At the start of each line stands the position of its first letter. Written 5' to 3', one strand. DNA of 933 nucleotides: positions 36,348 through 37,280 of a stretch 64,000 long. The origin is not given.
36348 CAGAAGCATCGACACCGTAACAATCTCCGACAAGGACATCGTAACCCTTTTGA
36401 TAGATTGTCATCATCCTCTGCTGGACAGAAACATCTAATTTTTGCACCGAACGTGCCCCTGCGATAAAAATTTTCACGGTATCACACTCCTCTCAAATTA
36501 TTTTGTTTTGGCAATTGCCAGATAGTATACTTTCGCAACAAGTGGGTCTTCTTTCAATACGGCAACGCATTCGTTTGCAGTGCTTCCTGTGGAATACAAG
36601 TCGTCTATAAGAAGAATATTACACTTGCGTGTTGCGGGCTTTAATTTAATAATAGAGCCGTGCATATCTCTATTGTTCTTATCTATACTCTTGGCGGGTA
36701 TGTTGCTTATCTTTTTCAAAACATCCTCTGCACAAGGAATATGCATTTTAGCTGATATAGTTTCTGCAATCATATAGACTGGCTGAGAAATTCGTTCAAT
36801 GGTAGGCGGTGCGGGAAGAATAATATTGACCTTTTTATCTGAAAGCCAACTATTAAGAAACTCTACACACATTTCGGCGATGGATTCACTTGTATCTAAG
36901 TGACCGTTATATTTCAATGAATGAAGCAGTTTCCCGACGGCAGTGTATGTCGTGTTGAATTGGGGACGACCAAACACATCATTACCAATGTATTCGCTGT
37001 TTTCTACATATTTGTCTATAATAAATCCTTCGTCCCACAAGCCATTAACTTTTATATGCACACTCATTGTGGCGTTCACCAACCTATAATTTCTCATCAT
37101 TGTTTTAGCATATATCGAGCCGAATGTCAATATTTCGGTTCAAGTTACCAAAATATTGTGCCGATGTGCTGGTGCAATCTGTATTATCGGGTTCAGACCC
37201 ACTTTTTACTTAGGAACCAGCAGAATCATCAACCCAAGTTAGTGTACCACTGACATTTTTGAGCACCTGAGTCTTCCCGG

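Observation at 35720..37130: Autonomous SLOG + ComF-type PRTase two-gene cassette in the lysis-attP accessory slot (top candidate for an undescribed system)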

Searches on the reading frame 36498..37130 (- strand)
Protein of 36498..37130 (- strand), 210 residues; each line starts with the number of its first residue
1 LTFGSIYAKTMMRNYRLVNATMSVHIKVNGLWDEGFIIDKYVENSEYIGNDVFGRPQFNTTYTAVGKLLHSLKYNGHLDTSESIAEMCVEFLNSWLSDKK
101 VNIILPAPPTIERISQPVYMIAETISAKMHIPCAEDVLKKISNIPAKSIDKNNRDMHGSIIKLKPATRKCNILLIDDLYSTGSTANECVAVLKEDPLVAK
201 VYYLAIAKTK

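Call 3: search_protein_families(library=pfam, proteins=[window:36498-37130:-], max_evalue=1)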
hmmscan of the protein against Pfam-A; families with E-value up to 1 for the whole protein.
window:36498-37130:- (210 aa): 3 families
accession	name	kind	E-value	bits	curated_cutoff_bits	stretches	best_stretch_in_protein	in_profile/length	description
PF00156.33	Pribosyltran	-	0.0099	15.6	26.3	1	120-194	42-112/158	Phosphoribosyl transferase domain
PF14681.12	UPRTase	-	0.081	12.8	27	1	153-195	104-146/206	Uracil phosphoribosyltransferase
PF15609.12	PRTase_2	-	0.15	12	28.8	1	167-204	117-154/188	Phosphoribosyl transferase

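Call 4: search_protein_families(library=padloc, proteins=[window:36498-37130:-], max_evalue=1)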
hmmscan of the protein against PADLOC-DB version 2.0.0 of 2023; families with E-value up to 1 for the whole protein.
window:36498-37130:- (210 aa): 4 families
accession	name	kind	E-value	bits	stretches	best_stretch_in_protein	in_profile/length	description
PDLC03928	PsyrT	-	2.9e-12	43.7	1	62-209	537-684/689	-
PDLC03962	ShosT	-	2.9e-06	25.3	1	82-210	73-212/237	-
PDLC02935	PRTase_III-A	-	0.00048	17.6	1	66-209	46-168/290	-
PDLC02931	PRTase_III-A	-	0.0051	14.5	1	141-195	115-162/267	-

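Call 5: search_protein_families(library=phrogs, proteins=[window:36498-37130:-], max_evalue=1)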
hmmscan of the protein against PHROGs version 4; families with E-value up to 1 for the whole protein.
window:36498-37130:- (210 aa): 6 families
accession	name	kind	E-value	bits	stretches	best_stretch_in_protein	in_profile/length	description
phrog_7188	-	unknown function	0.00026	22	1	109-194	49-136/155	-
phrog_16932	-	unknown function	0.019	14.9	1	134-194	312-376/480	-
phrog_24106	-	unknown function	0.037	15.2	1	20-51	3-34/84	-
phrog_619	-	other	0.069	13.3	1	139-201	168-232/282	ribose-phosphate pyrophosphokinase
phrog_8417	-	unknown function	0.098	12.9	1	168-209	175-216/225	-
phrog_2389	-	moron, auxiliary metabolic gene and host takeover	0.38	11.4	0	80-100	108-128/158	QueD-like 6-pyruvoyl-tetrahydropterin synthase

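Call 6: search_protein_families(library=ncbifam, proteins=[window:36498-37130:-], max_evalue=1)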
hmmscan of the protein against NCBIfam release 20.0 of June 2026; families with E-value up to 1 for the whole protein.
window:36498-37130:- (210 aa): 7 families
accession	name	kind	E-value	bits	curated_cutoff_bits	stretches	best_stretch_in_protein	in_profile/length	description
TIGR00201.1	comF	subfamily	4.6e-08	33.2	233.55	1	65-207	45-189/190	ComF family protein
NF002620.0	PRK02277.1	subfamily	0.00054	19.7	115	1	144-201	116-173/201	orotate phosphoribosyltransferase-like protein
NF008616.0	PRK11595.1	equivalog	0.0062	16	304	1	66-196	75-214/227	DNA utilization protein GntX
NF002095.0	PRK00934.1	equivalog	0.027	13.6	296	1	166-195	202-231/287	ribose-phosphate diphosphokinase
NF006613.0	PRK09177.1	equivalog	0.087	12.4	138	1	138-192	57-109/159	xanthine phosphoribosyltransferase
NF005537.0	PRK07199.1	subfamily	0.092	11.8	322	1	166-194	208-236/301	ribose-phosphate diphosphokinase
TIGR00336.1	pyrE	equivalog_domain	0.11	12.3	106.8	1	143-194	82-133/173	orotate phosphoribosyltransferase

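Call 7: search_solved_structures(query=window:36498-37130:-, max_evalue=1, show_alignments=2)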
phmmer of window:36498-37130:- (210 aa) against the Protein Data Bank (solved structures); distinct sequences matched with E-value up to 1: 5.
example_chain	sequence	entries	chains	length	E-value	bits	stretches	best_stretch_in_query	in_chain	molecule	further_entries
5liv_A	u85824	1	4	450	0.18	14.4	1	50-139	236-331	Cytochrome P450 CYP260A1,Cytochrome P450 CYP260A1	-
6f8a_A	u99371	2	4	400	0.22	14.2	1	50-129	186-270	Cytochrome P450 CYP260A1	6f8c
6f85_A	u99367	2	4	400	0.24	14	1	50-129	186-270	Cytochrome P450 CYP260A1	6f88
1yxr_A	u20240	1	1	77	0.27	13.9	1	64-93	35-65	vacuolar protein sorting factor 4A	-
2jq9_A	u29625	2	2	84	0.32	13.6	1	64-93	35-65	Vacuolar protein sorting-associating protein 4A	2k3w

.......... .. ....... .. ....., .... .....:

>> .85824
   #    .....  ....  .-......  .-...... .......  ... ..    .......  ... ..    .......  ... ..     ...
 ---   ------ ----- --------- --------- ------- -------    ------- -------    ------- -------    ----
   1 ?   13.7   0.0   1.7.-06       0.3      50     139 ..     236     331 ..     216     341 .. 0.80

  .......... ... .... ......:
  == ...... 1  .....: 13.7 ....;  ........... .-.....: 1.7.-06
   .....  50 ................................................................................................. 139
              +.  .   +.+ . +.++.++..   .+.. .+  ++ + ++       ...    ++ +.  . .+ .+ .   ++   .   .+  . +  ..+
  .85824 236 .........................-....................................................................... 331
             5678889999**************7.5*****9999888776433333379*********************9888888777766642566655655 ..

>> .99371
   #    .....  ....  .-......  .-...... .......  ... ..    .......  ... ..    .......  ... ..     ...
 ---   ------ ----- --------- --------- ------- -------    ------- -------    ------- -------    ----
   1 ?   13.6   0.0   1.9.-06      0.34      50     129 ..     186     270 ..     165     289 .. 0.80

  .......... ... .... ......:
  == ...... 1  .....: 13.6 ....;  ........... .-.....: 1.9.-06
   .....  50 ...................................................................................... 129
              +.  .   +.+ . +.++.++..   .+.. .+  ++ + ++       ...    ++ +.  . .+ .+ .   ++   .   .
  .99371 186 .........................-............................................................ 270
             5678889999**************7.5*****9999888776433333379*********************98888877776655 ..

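Call 23: find_homologous_proteins(query=window:36498-37067:-)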
Query window:36498-37067:- (189 aa): 52 proteins with E <= 0.001 among 82 candidates.
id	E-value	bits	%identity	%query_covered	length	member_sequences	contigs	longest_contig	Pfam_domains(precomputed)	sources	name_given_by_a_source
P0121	3.0e-117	407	96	99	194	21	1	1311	-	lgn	-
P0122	3.4e-110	384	90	100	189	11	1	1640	-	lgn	-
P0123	1.9e-109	381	90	100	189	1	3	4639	-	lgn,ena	-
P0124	5.0e-105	367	86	100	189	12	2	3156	-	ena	-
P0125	3.0e-103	361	84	100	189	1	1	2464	-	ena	-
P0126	8.4e-102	356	85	100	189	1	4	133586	-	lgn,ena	-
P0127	8.9e-99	346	80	100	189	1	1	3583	-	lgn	-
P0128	5.1e-96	337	81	95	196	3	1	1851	-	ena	-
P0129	2.2e-94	332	81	100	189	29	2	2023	-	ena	-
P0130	1.9e-86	306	70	100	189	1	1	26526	-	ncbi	-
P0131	2.1e-85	303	69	100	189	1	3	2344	-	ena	-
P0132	2.4e-85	303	68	100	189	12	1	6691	-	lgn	-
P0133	9.1e-81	288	68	97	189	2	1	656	-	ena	-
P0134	5.6e-78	279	65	100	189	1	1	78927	-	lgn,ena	-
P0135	2.7e-77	276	65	100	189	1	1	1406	-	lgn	-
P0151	3.8e-68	247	58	100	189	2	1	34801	-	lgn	-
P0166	6.3e-53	197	51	98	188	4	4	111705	-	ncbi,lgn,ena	-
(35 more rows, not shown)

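Call 36: predict_structure(alignment_id=A2)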
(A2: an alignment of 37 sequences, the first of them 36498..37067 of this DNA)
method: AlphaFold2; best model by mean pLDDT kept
length: 189 residues; sequences in the alignment: 37
mean_pLDDT: 91.0   pTM: 0.86
mean pLDDT of the five models: 91.0, 90.1, 89.9, 89.8, 88.4
residues with pLDDT >= 90: 144; 70-90: 40; 50-70: 4; < 50: 1
segments of 3 or more residues with pLDDT < 50: none
pLDDT, mean of each block of 10 residues (from residue 1): 81 95 93 92 91 79 94 96 94 87 97 95 79 83 96 94 95 97 92
secondary structure, 60 per line:
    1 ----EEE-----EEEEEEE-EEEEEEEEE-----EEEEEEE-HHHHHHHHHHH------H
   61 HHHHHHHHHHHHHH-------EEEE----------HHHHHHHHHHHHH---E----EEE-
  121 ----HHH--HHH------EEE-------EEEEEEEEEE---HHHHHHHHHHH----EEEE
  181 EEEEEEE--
elements in order: E5-7 E13-19 E21-29 E35-41 H43-53 H60-74 E82-85 H96-108 E117-119 E139-141 E149-158 H162-172 E177-187

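Call 41: fold_search(model_id=the predicted structure, library=pdb)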
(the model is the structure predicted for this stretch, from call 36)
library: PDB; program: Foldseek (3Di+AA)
matches with E <= 10: 1189; with E <= 0.001: 109
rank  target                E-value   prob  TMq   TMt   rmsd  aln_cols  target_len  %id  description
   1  7p0h_A                3.1e-06  1.00  0.59  0.30   9.7       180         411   12  Crystal structure of Helicobacter pylori ComF fused to an artificial alphaREP crystallization helper(named B2) (released 2022-04-06)
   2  3qw4_C                1.1e-05  1.00  0.39  0.19   7.1       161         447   17  Structure of Leishmania donovani UMP synthase (released 2011-04-20)
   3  7rmw_C                1.5e-05  1.00  0.41  0.32  17.3       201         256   10  Crystal structure of B. subtilis PurR bound to ppGpp (released 2021-12-22)
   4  7rmw_F                2.2e-05  1.00  0.44  0.33  17.3       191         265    9  Crystal structure of B. subtilis PurR bound to ppGpp (released 2021-12-22)
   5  5vjp_B                2.5e-05  1.00  0.52  0.54   6.2       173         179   10  Crystal Structure of Adenine Phosphoribosyltransferase from Saccharomyces cerevisiae Complexed with L-2,5-Dideoxy-2,5- (released 2017-12-27)
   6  6czf_D                3.0e-05  1.00  0.49  0.21   7.7       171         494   17  The structure of E. coli PurF in complex with ppGpp-Mg (released 2018-10-10)
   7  1ecb_A                3.2e-05  1.00  0.48  0.21   8.0       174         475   18  ESCHERICHIA COLI GLUTAMINE PHOSPHORIBOSYLPYROPHOSPHATE (PRPP) AMIDOTRANSFERASE COMPLEXED WITH 2 GMP, 1 MG PER SUBUNIT (released 1998-04-15)
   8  6czf_A                3.2e-05  1.00  0.49  0.20   8.6       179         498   17  The structure of E. coli PurF in complex with ppGpp-Mg (released 2018-10-10)
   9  8zvb                  3.2e-05  1.00  0.49  0.26   8.9       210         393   12  The ShosTA toxin-antitoxin system provides phage defence (released 2025-04-09)
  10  6ott_A                3.2e-05  1.00  0.48  0.20   9.8       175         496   18  Structure of PurF in complex with ppApp (released 2019-11-06)
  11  1ecb_C                3.8e-05  1.00  0.48  0.22   7.2       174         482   16  ESCHERICHIA COLI GLUTAMINE PHOSPHORIBOSYLPYROPHOSPHATE (PRPP) AMIDOTRANSFERASE COMPLEXED WITH 2 GMP, 1 MG PER SUBUNIT (released 1998-04-15)
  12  9l6j                  4.1e-05  1.00  0.45  0.50   7.2       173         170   15  Structural studies on the conformation changes induced by ligand binding in an Adenine phosphoribosyltransferase (FnAPRT (released 2025-12-24)
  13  7rmw_A                4.1e-05  1.00  0.46  0.34  17.4       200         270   10  Crystal structure of B. subtilis PurR bound to ppGpp (released 2021-12-22)
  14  6czf_B                4.6e-05  1.00  0.50  0.21   8.4       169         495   18  The structure of E. coli PurF in complex with ppGpp-Mg (released 2018-10-10)
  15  7rmw_B                4.9e-05  1.00  0.48  0.35  17.0       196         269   10  Crystal structure of B. subtilis PurR bound to ppGpp (released 2021-12-22)
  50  8zvd                  1.6e-04  1.00  0.53  0.27   8.8       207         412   11  ShosT with phosphate (released 2025-04-09)
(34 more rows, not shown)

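Call 43: search_solved_structures(query=A2, max_evalue=1, show_alignments=3)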
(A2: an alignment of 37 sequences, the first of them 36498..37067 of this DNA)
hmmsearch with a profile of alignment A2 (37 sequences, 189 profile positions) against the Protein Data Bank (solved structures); distinct sequences matched with E-value up to 1: 9.
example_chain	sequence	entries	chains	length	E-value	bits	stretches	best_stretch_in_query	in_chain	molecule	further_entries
1p4a_A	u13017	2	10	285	0.0046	19.7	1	69-172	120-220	Pur operon repressor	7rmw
1o57_A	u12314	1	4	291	0.0048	19.7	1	69-172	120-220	PUR OPERON REPRESSOR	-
4fym_A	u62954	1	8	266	0.028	17.2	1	125-183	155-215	Orotate phosphoribosyltransferase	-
6czf_A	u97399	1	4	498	0.08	15.7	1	71-182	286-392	Amidophosphoribosyltransferase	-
1ecb_A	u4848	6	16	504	0.082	15.7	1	71-182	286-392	GLUTAMINE PHOSPHORIBOSYLPYROPHOSPHATE AMIDOTRANSFERASE | Amidophosphoribosyltransferase, PurF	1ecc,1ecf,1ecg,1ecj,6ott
8w7d_A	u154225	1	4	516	0.086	15.6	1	71-182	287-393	Amidophosphoribosyltransferase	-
1u9y_A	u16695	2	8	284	0.18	14.5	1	145-174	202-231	Ribose-phosphate pyrophosphokinase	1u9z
3qo2_A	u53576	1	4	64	0.2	14.4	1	26-59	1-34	M-phase phosphoprotein 8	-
4paw_A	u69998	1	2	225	0.26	14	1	144-173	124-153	Orotate phosphoribosyltransferase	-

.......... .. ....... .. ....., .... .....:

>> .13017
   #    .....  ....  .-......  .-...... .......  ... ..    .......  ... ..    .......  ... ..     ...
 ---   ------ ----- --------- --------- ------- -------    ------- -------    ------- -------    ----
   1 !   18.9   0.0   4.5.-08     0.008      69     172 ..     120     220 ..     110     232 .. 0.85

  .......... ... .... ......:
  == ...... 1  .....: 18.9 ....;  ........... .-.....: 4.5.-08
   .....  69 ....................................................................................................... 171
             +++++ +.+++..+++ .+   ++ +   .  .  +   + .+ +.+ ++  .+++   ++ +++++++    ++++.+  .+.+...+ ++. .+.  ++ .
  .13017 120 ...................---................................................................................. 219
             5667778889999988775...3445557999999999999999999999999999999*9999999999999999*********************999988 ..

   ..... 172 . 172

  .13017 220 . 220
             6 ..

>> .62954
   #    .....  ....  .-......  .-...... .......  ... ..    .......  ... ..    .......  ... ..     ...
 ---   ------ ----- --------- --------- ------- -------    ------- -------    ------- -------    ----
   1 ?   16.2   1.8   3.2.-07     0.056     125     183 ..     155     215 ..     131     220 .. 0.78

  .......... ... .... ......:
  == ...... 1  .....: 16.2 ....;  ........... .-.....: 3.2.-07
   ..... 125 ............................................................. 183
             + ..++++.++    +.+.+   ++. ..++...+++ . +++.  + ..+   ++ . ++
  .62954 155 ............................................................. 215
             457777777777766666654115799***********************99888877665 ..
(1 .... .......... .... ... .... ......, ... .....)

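Call 45: search_protein_families(library=padloc, alignment_id=A2, max_evalue=0.01)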
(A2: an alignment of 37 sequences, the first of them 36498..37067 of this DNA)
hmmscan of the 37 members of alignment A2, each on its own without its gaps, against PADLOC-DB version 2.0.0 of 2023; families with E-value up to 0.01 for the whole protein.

A. member 1, window:36498-37067:- (189 aa): 4 families
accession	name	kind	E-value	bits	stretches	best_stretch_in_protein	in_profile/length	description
PDLC03928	PsyrT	-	2.6e-12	43.9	1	42-188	538-684/689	-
PDLC03962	ShosT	-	2.2e-06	25.7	1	64-189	69-212/237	-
PDLC02935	PRTase_III-A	-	0.00039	17.9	1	46-188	47-168/290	-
PDLC02931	PRTase_III-A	-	0.004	14.8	1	119-174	114-162/267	-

B. families by the number of members that match (of 37 scanned): 9 families
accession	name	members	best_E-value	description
PDLC03928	PsyrT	37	3.4e-16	-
PDLC03962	ShosT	37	8.7e-11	-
PDLC02931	PRTase_III-A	35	6e-07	-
PDLC02935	PRTase_III-A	35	1.9e-06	-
PDLC02934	PRTase_III-A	13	0.0007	-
PDLC02932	PRTase_III-A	12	0.00055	-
PDLC00522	JetD1|JetD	1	0.0013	DUF2220; DUF3322; DUF2399 domain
PDLC02869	DpdF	1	0.0039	DpdF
PDLC03749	RT_UG13a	1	0.009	DRT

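Call 52: search_dna_similar(query=window:36498-37067:-, collection=phages, mode=protein, max_evalue=0.001)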
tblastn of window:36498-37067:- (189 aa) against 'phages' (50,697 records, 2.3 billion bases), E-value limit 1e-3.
Records with a match: 5; places in all: 5; records where one place covers at least 80% of the query: 2.
Best place of each record, by identity: <60% 5.
By first word of the organism name: Bacteriophage 5.
By host as written in the record: - 5.
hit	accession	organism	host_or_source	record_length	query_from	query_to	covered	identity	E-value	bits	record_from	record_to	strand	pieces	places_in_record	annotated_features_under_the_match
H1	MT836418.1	Bacteriophage sp.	human fecal samples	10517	19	186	89%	24.9%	2e-8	59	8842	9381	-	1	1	record has no annotation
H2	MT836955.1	Bacteriophage sp.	human fecal samples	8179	31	186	83%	24.3%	9e-8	57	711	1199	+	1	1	record has no annotation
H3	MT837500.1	Bacteriophage sp.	human fecal samples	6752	48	185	73%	26.5%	6e-7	54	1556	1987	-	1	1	record has no annotation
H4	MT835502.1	Bacteriophage sp.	human fecal samples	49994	43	186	76%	25.3%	2e-4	47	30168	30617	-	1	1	record has no annotation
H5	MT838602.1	Bacteriophage sp.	human fecal samples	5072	43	173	69%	25.0%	6e-8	57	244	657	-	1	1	record has no annotation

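Call 64: find_related_loci(query=A2, collection=metagenome_contigs, flank=4000)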
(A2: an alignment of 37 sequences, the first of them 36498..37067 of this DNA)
Query A2 (189 aa) in metagenome_contigs; peptide patterns used: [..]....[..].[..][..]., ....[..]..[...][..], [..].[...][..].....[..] (x = any residue, [..] = any of these).
599 stretches matched a pattern (row limit reached: there are more); 370 encode a relative of the query (tblastn E <= 1e-3); the best 80 are kept; 80 distinct loci.
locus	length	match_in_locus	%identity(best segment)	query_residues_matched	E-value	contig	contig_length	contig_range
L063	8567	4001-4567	95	1-189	7e-122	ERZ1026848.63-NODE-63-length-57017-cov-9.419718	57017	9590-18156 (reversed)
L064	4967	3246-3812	92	1-189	2e-118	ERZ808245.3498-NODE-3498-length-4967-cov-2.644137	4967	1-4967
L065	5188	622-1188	87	1-189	4e-112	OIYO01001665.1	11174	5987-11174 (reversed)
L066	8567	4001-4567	85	1-189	7e-109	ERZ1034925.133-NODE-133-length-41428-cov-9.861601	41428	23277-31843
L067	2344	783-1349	69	1-189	1e-94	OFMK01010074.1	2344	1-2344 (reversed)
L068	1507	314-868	63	5-189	2e-87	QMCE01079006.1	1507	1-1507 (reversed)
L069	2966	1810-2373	58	2-189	8e-76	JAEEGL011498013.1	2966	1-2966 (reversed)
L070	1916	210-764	59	5-189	2e-76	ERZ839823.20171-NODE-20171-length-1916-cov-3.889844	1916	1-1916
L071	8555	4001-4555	57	5-189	1e-73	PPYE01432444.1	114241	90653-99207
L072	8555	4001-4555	59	5-189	4e-73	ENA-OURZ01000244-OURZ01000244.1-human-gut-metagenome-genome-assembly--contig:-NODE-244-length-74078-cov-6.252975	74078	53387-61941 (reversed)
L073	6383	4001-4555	59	5-189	4e-73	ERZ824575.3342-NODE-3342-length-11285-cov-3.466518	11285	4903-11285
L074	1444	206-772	54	1-189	1e-76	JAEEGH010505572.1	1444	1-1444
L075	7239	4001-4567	53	1-189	3e-69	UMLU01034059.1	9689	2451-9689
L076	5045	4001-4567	53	1-189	1e-68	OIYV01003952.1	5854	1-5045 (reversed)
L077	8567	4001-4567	53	1-189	2e-68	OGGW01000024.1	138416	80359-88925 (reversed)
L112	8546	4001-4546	33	7-185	2e-32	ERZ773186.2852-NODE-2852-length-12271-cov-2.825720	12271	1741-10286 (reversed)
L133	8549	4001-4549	32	7-189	1e-22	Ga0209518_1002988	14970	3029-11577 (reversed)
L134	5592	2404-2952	32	7-189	1e-22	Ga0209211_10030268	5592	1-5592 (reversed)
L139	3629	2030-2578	33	7-189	3e-21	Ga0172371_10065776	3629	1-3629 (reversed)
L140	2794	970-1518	32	7-189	4e-20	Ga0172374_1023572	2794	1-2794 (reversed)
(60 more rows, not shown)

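Call 68: search_protein_families(library=padloc, proteins=[L133:4518-5525:+, L139:2593-3309:+, L133:3977-4561:+, L139:2006-2596:+, L112:3974-4570:+], max_evalue=0.01)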
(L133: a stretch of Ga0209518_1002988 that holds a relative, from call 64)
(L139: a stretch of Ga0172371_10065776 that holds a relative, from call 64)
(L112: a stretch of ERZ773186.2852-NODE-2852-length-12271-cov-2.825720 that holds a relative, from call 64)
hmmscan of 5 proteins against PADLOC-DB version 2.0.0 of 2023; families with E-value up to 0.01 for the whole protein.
L133:4518-5525:+ (335 aa): 5 families
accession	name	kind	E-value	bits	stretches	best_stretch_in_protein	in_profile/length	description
PDLC03927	PsyrA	-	1.6e-57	193.4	1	42-327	38-312/398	-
PDLC03961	ShosA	-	2.9e-43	146.3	1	15-323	7-295/303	-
PDLC02997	ShosA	-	7.5e-21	72.7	1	100-259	93-251/327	-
PDLC00412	ThsA1|ThsA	-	0.00026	18.2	1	155-191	137-173/314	STALD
PDLC00416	ThsA1|ThsA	-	0.0022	15.6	1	156-190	56-90/226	STALD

L139:2593-3309:+ (238 aa): 3 families
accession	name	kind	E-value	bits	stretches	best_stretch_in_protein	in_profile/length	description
PDLC03927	PsyrA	-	6.4e-52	175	1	6-221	95-301/398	-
PDLC03961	ShosA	-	4.6e-42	142.3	1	6-221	80-291/303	-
PDLC02997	ShosA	-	7.5e-19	66.1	1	7-164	97-254/327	-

L133:3977-4561:+ (194 aa): 2 families
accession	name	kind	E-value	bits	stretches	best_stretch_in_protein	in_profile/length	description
PDLC03928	PsyrT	-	7e-19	65.6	1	39-193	538-687/689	-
PDLC03962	ShosT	-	9.4e-09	33.5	1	61-193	90-214/237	-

L139:2006-2596:+ (196 aa): 6 families
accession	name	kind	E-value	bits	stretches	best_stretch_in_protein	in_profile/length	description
PDLC03928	PsyrT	-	2.1e-17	60.7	1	41-194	538-688/689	-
PDLC03962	ShosT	-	1.9e-07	29.2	1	42-192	62-213/237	-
PDLC02931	PRTase_III-A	-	7.7e-05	20.5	1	49-193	53-180/267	-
PDLC02935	PRTase_III-A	-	0.00025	18.5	1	45-193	47-171/290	-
PDLC03934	RmrT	-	0.00078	17.2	0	15-51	90-126/212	-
PDLC02932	PRTase_III-A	-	0.0074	13.9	1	122-180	98-157/271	-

L112:3974-4570:+ (198 aa): 4 families
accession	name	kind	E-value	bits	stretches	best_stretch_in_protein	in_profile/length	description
PDLC03928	PsyrT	-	2.9e-12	43.7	1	43-196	536-686/689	-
PDLC03962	ShosT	-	5.8e-06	24.3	1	71-194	72-211/237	-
PDLC02935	PRTase_III-A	-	0.00044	17.7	1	114-192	108-166/290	-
PDLC02931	PRTase_III-A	-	0.00063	17.5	1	134-192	116-175/267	-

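Call 69: search_protein_families(library=pfam, proteins=[L133:4518-5525:+, L139:2593-3309:+, L133:3977-4561:+, L112:3974-4570:+], max_evalue=0.01)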
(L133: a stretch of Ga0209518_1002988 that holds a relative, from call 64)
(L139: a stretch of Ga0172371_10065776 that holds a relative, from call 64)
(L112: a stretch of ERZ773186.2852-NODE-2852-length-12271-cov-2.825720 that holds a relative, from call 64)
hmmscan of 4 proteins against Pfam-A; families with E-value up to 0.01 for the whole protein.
L133:4518-5525:+ (335 aa): 2 families
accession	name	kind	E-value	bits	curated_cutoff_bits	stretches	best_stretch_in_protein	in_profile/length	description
PF02481.21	DNA_processg_A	-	3.3e-48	164.1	29.6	1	99-312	4-211/212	DNA recombination-mediator protein A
PF18306.6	LDcluster4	-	0.00018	21.6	26.3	1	141-258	3-102/151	SLOG cluster4 family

L139:2593-3309:+ (238 aa): 2 families
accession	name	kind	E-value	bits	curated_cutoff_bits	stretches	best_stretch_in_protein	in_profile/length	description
PF02481.21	DNA_processg_A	-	5.6e-49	166.6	29.6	1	4-210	6-207/212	DNA recombination-mediator protein A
PF18306.6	LDcluster4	-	0.00068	19.7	26.3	1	44-206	3-142/151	SLOG cluster4 family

L133:3977-4561:+ (194 aa): 1 family
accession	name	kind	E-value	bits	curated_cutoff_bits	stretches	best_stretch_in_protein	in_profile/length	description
PF00156.33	Pribosyltran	-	0.0039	16.9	26.3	1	144-173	81-110/158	Phosphoribosyl transferase domain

L112:3974-4570:+ (198 aa): 2 families
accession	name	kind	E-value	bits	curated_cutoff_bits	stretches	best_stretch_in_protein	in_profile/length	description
PF00156.33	Pribosyltran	-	1.2e-05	25.1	26.3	1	116-179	53-112/158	Phosphoribosyl transferase domain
PF15609.12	PRTase_2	-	0.00041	20.4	28.8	1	147-193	112-158/188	Phosphoribosyl transferase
